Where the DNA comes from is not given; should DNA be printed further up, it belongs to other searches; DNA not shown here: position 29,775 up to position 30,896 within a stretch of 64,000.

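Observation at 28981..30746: ABC-2 exporter pair translationally fused to the end of pqqABCDE: candidate PQQ (or PQQ-intermediate) exporter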

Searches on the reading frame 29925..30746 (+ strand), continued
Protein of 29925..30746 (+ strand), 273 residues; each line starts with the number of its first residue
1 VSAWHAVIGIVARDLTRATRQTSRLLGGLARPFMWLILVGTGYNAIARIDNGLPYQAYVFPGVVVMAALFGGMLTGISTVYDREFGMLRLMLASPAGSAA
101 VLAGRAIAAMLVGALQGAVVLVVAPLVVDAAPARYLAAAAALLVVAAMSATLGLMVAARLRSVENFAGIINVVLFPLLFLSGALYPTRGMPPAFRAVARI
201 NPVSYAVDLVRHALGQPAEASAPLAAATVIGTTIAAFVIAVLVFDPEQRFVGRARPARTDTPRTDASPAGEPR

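Call 34: find_related_loci(query=A1, collection=genome_contigs, flank=10000)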
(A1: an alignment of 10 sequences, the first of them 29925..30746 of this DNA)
Query A1 (273 aa) in genome_contigs; peptide patterns used: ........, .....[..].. (x = any residue, [..] = any of these).
213 stretches matched a pattern; 143 encode a relative of the query (tblastn E <= 1e-3); the best 80 are kept; 80 distinct loci.
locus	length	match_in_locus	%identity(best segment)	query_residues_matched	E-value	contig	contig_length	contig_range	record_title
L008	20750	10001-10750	77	1-250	1e-120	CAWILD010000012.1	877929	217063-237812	MAG: uncultured Gemmatimonadales bacterium isolate MFD05176.bin.1.238 genome assembly, contig: contig_49862, whole genom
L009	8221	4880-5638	75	1-253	2e-116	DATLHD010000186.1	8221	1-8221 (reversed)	MAG TPA_asm: Gemmatimonadales bacterium isolate SMAG_U13631 k141_3062661, whole genome shotgun sequence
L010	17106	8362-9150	83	1-260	3e-121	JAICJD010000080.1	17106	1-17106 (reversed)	MAG: Gemmatimonadales bacterium isolate GZL_FP_2_bin.150 k141_3206859_length_17106_cov_31.7459, whole genome shotgun seq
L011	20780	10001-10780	70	1-259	1e-113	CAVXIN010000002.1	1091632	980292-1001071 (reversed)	MAG: uncultured Gemmatimonadales bacterium isolate MFD03066.bin.2.169 genome assembly, contig: contig_13280, whole genom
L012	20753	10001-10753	72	1-251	1e-112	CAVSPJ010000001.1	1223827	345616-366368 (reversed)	MAG: uncultured Gemmatimonadales bacterium isolate MFD01275.bin.2.206 genome assembly, contig: contig_1742, whole genome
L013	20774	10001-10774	70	1-258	2e-112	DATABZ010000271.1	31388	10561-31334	MAG TPA_asm: Gemmatimonadales bacterium isolate SMAG_U6711 k141_924463, whole genome shotgun sequence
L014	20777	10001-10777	71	1-255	3e-112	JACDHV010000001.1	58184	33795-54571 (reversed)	MAG: Gemmatimonadales bacterium isolate MGR_bin447 SD2911_NODE_58_length_58184_cov_1.482888, whole genome shotgun sequen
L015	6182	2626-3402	74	1-257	4e-112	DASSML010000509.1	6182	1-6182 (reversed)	MAG TPA_asm: Gemmatimonadales bacterium isolate SMAG_U1197 k141_999338, whole genome shotgun sequence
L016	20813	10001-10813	73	1-269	1e-110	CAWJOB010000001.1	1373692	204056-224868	MAG: uncultured Gemmatimonadales bacterium isolate MFD02840.bin.2.331 genome assembly, contig: contig_1073, whole genome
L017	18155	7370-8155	71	1-262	1e-110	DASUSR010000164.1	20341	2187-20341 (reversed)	MAG TPA_asm: Gemmatimonadales bacterium isolate SMAG_U1741 k141_819976, whole genome shotgun sequence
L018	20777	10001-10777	75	1-259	1e-110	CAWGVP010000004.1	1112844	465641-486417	MAG: uncultured Gemmatimonadales bacterium isolate MFD09206.bin.1.208 genome assembly, contig: contig_3037, whole genome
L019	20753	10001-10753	73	1-251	1e-110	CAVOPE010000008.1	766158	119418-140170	MAG: uncultured Gemmatimonadales bacterium isolate MFD00392.bin.1.345 genome assembly, contig: contig_6085, whole genome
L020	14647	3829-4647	68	1-273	3e-110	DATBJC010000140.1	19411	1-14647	MAG TPA_asm: Gemmatimonadales bacterium isolate SMAG_U3910 k141_1446347, whole genome shotgun sequence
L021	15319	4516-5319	67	1-267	9e-110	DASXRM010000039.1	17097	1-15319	MAG TPA_asm: Gemmatimonadales bacterium isolate SMAG_U4640 k141_1536536, whole genome shotgun sequence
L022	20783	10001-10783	72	1-261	1e-109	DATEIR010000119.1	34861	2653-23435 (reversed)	MAG TPA_asm: Gemmatimonadales bacterium isolate SMAG_U8843 k141_784544, whole genome shotgun sequence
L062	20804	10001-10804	66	1-271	3e-99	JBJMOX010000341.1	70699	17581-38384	MAG: Gemmatimonadales bacterium isolate H1_18_all_fractions_conc_3_68_14 k255_6119298, whole genome shotgun sequence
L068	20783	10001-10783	69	1-262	2e-98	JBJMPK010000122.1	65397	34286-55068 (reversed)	MAG: Gemmatimonadales bacterium isolate H1_16_all_fractions_metab_conc_20_65_10 k255_2678465, whole genome shotgun seque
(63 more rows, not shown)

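Call 48: find_homologous_proteins(query=P0135, max_evalue=1e-20)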
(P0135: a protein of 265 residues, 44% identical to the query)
Query P0135 (265 aa): 332 proteins with E <= 1e-20 among 8000 candidates; the best 120 are listed.
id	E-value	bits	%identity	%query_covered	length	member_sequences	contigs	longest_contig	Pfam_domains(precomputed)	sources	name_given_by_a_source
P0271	1.5e-203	691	99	89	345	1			PF01061.30,PF12698.14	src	-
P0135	2.9e-157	540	100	100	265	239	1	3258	PF01061.30,PF12698.14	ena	-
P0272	4.4e-145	500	94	100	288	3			PF01061.30,PF12698.14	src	-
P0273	1.3e-143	495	97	98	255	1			PF01061.30,PF12698.14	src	-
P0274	1.1e-141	489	92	100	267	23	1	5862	PF01061.30,PF12698.14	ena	-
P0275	8.1e-141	486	91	100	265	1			PF01061.30,PF12698.14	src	-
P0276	2.1e-139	481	89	100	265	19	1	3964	PF01061.30,PF12698.14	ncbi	-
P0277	4.3e-139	480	90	100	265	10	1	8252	PF01061.30,PF12698.14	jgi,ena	-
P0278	6.9e-138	476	91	100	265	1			PF01061.30,PF12698.14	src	-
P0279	9.4e-138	476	90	99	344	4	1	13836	PF01061.30,PF12698.14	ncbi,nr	ncbi:MAG: ABC transporter [Gemmatimonadetes bacterium]|nr:MAG: ABC transporter [Gemmatimonadota bact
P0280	1.1e-136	472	93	90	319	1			PF01061.30,PF12698.14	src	-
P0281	1.4e-136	472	96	93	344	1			PF01061.30,PF12698.14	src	-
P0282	3.3e-136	471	88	100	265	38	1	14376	PF01061.30,PF12698.14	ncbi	-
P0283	5.7e-136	470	86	100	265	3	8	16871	PF01061.30,PF12698.14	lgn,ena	-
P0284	8.0e-136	470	87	100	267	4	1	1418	PF01061.30,PF12698.14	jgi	jgi:ABC-2 type transport system permease protein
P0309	1.4e-124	433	81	100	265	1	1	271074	PF01061.30,PF12698.14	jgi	jgi:ABC-2 type transport system permease protein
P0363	5.1e-114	398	77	99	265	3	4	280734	PF01061.30,PF12698.14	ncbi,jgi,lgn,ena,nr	ncbi:MAG TPA: ABC transporter permease [Gemmatimonadales bacterium]|nr:ABC transporter permease [Gem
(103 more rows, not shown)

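Call 49: find_encoding_contigs(protein=P0363, flank=9000, max_places=2)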
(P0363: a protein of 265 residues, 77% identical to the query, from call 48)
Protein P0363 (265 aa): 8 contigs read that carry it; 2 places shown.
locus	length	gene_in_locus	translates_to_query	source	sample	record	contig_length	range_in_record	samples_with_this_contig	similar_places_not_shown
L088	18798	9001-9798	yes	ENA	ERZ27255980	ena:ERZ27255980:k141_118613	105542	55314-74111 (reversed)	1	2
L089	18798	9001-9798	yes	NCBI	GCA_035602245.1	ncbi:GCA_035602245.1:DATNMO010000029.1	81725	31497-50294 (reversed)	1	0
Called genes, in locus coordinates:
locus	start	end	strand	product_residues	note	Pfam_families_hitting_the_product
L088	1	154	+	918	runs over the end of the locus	PF07940:Hepar_II_III_C, PF06452:CBM9_1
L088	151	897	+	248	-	PF00588:SpoU_methylase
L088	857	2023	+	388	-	PF00202:Aminotran_3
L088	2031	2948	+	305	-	PF12706:Lactamase_B_2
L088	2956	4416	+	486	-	PF00672:HAMP, PF00512:HisKA, PF13581:HATPase_c_2 (faint), PF02518:HATPase_c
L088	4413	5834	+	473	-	PF00072:Response_reg, PF00158:Sigma54_activat, PF14532:Sigma54_activ_2, PF00004:AAA, PF07728:AAA_5, PF25601:AAA_lid_14, PF02954:HTH_8, PF13556:HTH_30 (weak)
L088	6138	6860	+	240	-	PF03070:TENA_THI-4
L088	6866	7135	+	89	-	PF05402:PqqD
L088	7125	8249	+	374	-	PF04055:Radical_SAM, PF13186:SPASM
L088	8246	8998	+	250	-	PF00005:ABC_tran, PF13304:AAA_21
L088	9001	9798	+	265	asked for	PF01061:ABC2_membrane, PF12698:ABC2_membrane_3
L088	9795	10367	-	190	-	PF04893:Yip1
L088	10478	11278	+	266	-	PF04909:Amidohydro_2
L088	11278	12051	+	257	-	PF04909:Amidohydro_2 (weak)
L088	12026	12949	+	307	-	PF00701:DHDPS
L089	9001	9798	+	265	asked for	PF01061:ABC2_membrane, PF12698:ABC2_membrane_3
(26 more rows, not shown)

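Call 50: find_encoding_contigs(protein=P0309, flank=9000, max_places=1)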
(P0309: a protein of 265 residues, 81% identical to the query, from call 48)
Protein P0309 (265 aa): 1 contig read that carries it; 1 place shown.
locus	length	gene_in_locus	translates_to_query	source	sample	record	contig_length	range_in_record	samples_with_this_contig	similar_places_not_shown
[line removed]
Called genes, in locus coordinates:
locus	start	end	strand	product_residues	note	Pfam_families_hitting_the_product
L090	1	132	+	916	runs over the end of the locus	PF05426:Alginate_lyase, PF07940:Hepar_II_III_C, PF06452:CBM9_1 (faint)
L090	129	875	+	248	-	PF00588:SpoU_methylase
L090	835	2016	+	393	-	PF00202:Aminotran_3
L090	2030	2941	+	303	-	PF12706:Lactamase_B_2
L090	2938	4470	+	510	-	PF00672:HAMP, PF00512:HisKA, PF02518:HATPase_c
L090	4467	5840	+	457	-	PF00072:Response_reg, PF00158:Sigma54_activat, PF14532:Sigma54_activ_2, PF00004:AAA (weak), PF07724:AAA_2 (weak), PF07728:AAA_5, PF25601:AAA_lid_14, PF02954:HTH_8, +2 more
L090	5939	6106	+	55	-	-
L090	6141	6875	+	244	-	PF03070:TENA_THI-4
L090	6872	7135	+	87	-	PF05402:PqqD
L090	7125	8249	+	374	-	PF04055:Radical_SAM, PF13186:SPASM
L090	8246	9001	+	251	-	PF00005:ABC_tran, PF13304:AAA_21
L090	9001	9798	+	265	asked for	PF01061:ABC2_membrane, PF12698:ABC2_membrane_3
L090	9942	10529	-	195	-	PF04893:Yip1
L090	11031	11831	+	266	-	PF04909:Amidohydro_2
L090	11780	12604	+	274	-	PF04909:Amidohydro_2 (weak)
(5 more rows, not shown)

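Call 54: find_related_loci(query=A2, collection=metagenome_contigs, flank=8000)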
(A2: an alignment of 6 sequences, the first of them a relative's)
Query A2 (266 aa) in metagenome_contigs; peptide patterns used: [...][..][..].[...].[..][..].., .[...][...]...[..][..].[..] (x = any residue, [..] = any of these).
600 stretches matched a pattern (row limit reached: there are more); 538 encode a relative of the query (tblastn E <= 1e-3); the best 80 are kept; 80 distinct loci.
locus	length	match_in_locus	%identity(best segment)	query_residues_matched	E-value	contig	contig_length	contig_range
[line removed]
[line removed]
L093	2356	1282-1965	47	7-231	1e-65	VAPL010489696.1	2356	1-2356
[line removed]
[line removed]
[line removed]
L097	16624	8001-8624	52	5-212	2e-61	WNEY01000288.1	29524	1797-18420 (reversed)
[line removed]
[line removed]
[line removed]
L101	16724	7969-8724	48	7-257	4e-58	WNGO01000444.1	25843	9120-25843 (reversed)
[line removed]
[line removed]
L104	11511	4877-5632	48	7-257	8e-58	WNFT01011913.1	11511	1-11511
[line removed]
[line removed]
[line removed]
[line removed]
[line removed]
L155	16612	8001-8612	38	10-212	5e-44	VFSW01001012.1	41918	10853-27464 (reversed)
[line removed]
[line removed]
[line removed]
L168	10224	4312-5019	34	10-251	3e-43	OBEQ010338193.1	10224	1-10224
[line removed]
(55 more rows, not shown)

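Call 70: search_solved_structures(query=L006:6233-7420:+, max_evalue=0.001, show_alignments=1)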
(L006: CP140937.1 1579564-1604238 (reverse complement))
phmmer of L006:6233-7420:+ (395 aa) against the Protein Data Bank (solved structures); distinct sequences matched with E-value up to 0.001: 0.

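Call 71: search_solved_structures(query=L006:6233-7420:+, max_evalue=10)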
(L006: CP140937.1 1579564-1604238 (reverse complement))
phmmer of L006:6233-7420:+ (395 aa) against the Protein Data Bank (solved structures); distinct sequences matched with E-value up to 10: 3.
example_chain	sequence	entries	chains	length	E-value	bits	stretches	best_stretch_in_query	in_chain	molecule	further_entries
4k4k_A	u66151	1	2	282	0.4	12.5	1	48-107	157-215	Putative cell adhesion protein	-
2g0c_A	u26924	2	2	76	1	11.2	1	77-123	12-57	ATP-dependent RNA helicase dbpA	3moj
7mcd_A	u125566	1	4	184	2.2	10.1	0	85-135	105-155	AI-designed TIM-barrel F15C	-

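Call 72: search_solved_structures(query=L006:8934-9905:+, max_evalue=0.01)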
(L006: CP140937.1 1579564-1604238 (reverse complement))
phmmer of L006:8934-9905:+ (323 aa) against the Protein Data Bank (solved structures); distinct sequences matched with E-value up to 0.01: 4.
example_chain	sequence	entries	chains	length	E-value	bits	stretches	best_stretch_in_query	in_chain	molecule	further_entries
9b1u_A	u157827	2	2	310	1.6e-60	207.9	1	29-321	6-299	Putative ABC transporter periplasmic solute-binding protein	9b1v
9ooz_A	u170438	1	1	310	4e-60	206.6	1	29-321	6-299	ABC transporter substrate binding protein (Subunit A)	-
3qsl_A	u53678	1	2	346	0.00035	22.8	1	3-135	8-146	Putative exported protein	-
4zef_A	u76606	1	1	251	0.009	18.2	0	70-137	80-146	Amino acid ABC transporter amino acid-binding/permease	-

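Call 76: get_annotated_region(hit=H14, flank=9000)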
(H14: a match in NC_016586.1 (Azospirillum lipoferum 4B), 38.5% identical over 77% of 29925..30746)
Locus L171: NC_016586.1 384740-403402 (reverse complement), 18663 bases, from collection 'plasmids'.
description: Azospirillum lipoferum 4B plasmid AZO_p2, complete sequence
organism: Azospirillum lipoferum 4B (NCBI taxid 862719)
taxonomy: Bacteria; Pseudomonadota; Alphaproteobacteria; Rhodospirillales; Azospirillaceae; Azospirillum; Azospirillum lipoferum; Azospirillum lipoferum 4B
host: -; source: -; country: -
typing (MOB-suite, as given by PLSDB): conjugative; replicon rep_cluster_67; relaxase MOBP; mating-pair formation MPF_T
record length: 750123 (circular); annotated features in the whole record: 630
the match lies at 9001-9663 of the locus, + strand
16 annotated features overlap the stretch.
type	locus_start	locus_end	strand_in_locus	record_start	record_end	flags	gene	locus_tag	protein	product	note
CDS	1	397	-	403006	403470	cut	-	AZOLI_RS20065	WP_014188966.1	cache domain-containing protein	-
CDS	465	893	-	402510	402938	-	pedF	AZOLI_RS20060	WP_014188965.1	cytochrome c-550 PedF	-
CDS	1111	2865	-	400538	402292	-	-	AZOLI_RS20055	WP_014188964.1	methanol/ethanol family PQQ-dependent dehydrogenase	-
CDS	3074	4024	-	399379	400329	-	-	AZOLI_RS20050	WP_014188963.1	quinoprotein relay system zinc metallohydrolase 1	-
CDS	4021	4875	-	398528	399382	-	-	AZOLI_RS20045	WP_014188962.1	quinoprotein dehydrogenase-associated SoxYZ-like carrier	-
CDS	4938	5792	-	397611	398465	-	-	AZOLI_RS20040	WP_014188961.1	transporter substrate-binding domain-containing protein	-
CDS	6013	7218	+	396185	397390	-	-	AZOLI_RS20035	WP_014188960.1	ABC transporter substrate-binding protein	-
CDS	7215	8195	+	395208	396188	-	-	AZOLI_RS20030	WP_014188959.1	YVTN family beta-propeller repeat protein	-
CDS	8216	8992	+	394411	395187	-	-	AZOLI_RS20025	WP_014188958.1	ABC transporter ATP-binding protein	-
CDS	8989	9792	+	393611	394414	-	-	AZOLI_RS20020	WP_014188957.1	ABC transporter permease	-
CDS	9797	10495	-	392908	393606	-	-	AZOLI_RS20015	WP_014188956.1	2OG-Fe(II) oxygenase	-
CDS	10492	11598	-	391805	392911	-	ada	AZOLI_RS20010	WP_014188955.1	bifunctional DNA-binding transcriptional regulator/O6-methylguanine-DNA methyltransferase Ada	GO:0006281 - DNA repair [Evidence IEA]; GO:0006355 - regulation of DNA-templated transcription [Evidence IEA]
CDS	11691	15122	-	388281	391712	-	-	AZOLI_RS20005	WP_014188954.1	DEAD/DEAH box helicase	-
CDS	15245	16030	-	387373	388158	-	-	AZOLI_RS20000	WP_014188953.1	hypothetical protein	-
CDS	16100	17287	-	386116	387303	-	-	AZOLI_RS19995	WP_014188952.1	polysaccharide pyruvyl transferase family protein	-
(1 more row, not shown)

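Call 82: search_protein_families(library=pfam, proteins=[L094:1432-2457:+, L133:5780-6913:+, L133:4555-5643:+, L148:6184-6912:+, L164:5877-7124:+, L162:1113-2252:+, L168:1627-2901:+, L169:6485-6988:+, L139:1562-2071:+, L155:5647-6573:+], max_evalue=0.0001)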
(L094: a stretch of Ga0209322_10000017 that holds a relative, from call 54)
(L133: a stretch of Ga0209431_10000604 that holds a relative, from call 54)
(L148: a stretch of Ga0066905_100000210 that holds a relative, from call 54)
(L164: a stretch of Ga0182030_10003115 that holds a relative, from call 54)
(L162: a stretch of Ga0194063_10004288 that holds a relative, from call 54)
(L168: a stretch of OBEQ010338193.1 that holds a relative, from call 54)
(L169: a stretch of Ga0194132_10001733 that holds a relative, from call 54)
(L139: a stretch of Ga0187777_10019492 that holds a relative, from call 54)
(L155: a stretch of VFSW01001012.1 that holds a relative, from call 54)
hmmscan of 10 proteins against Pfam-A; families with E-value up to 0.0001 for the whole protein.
L094:1432-2457:+ (341 aa): 3 families
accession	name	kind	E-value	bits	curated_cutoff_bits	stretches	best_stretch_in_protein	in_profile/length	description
PF02518.31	HATPase_c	-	2e-35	122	26.4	1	229-338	1-108/111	Histidine kinase-, DNA gyrase B-, and HSP90-like ATPase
PF00512.31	HisKA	-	2.9e-23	82.1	26.9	1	117-182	2-65/66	His Kinase A (phospho-acceptor) domain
PF13589.12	HATPase_c_3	-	2.5e-05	24.7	25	1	234-307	3-77/137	Histidine kinase-, DNA gyrase B-, and HSP90-like ATPase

L133:5780-6913:+ (377 aa): 2 families
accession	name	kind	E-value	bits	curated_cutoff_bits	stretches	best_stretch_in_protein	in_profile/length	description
PF13784.11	Fic_N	-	1.6e-22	79.8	26.7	1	39-117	3-81/82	Fic/DOC family N-terminal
PF02661.23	Fic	-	5e-18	66.2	24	1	124-229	1-93/93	Fic/DOC family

L133:4555-5643:+ (362 aa): 7 families
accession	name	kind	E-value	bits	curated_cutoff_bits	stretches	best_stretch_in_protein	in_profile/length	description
PF02518.31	HATPase_c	-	1.9e-35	122.1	26.4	1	254-362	2-109/111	Histidine kinase-, DNA gyrase B-, and HSP90-like ATPase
PF00512.31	HisKA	-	9.5e-22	77.3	26.9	1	141-206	2-65/66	His Kinase A (phospho-acceptor) domain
PF13426.13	PAS_9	-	9.1e-07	29.5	27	1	35-133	2-103/103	PAS domain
PF13589.12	HATPase_c_3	-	3.7e-06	27.5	25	1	258-330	3-77/137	Histidine kinase-, DNA gyrase B-, and HSP90-like ATPase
PF13188.13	PAS_8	-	5e-06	26.7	21.8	1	25-70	2-48/65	PAS domain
PF08448.16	PAS_4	-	2.6e-05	24.9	23.1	1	31-136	2-110/110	PAS fold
PF00989.32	PAS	-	6.2e-05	23.4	22.6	0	25-131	2-113/113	PAS fold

L148:6184-6912:+ (242 aa): 1 family
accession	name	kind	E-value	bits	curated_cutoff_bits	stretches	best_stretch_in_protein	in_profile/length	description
PF03551.20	PadR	-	1.4e-20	73.5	27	1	88-154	2-73/75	Transcriptional regulator PadR-like family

L164:5877-7124:+ (415 aa): 2 families
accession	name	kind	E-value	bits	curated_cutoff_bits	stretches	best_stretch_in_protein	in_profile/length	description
PF12704.14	MacB_PCD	-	1.9e-43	149.6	27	1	21-254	1-206/207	MacB-like periplasmic core domain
PF02687.27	FtsX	-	5.1e-21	75.4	25.5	1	295-408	2-120/120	FtsX-like permease C-terminal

L162:1113-2252:+ (379 aa): 1 family
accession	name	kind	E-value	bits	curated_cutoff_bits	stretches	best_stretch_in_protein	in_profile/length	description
PF13521.12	AAA_28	-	1.2e-18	68.3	27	1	19-200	2-161/164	AAA domain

L168:1627-2901:+ (424 aa): 2 families
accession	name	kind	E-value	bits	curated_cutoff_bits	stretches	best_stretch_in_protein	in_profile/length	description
PF00082.27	Peptidase_S8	-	1.2e-48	166.4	21.8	1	143-396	3-269/288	Subtilase family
PF05922.21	Inhibitor_I9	-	4e-08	34.3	21.2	1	42-108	2-81/82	Peptidase inhibitor I9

L169:6485-6988:+ (167 aa): 3 families
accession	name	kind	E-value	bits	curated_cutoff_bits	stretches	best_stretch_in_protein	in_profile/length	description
PF01047.28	MarR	-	1.1e-15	57.7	24.6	1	51-108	2-59/59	MarR family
PF12802.13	MarR_2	-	1.1e-13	51.5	27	1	50-106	3-60/61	MarR family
PF22381.2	Staph_reg_Sar_Rot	-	3.8e-05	24.1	27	1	51-121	13-83/85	Transcriptional regulator SarA/Rot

L139:1562-2071:+ (169 aa): 4 families
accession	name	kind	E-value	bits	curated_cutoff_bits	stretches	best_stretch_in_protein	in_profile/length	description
PF12802.13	MarR_2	-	2.4e-09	37.7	27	1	54-105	9-61/61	MarR family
PF09339.16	HTH_IclR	-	2.7e-08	33.9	22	1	62-97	16-51/52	IclR helix-turn-helix domain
PF01047.28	MarR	-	1.2e-05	25.5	24.6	1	55-105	8-58/59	MarR family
PF13463.12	HTH_27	-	2.9e-05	24.7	22.2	1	62-114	16-68/68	Winged helix DNA-binding domain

L155:5647-6573:+ (308 aa): 2 families
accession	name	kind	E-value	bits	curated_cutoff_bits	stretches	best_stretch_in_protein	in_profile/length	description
PF02729.26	OTCace_N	-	8e-47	159.5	29.9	1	11-148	1-147/148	Aspartate/ornithine carbamoyltransferase, carbamoyl-P binding domain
PF00185.30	OTCace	-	6e-27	95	29.4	1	155-304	1-156/157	Aspartate/ornithine carbamoyltransferase, Asp/Orn binding domain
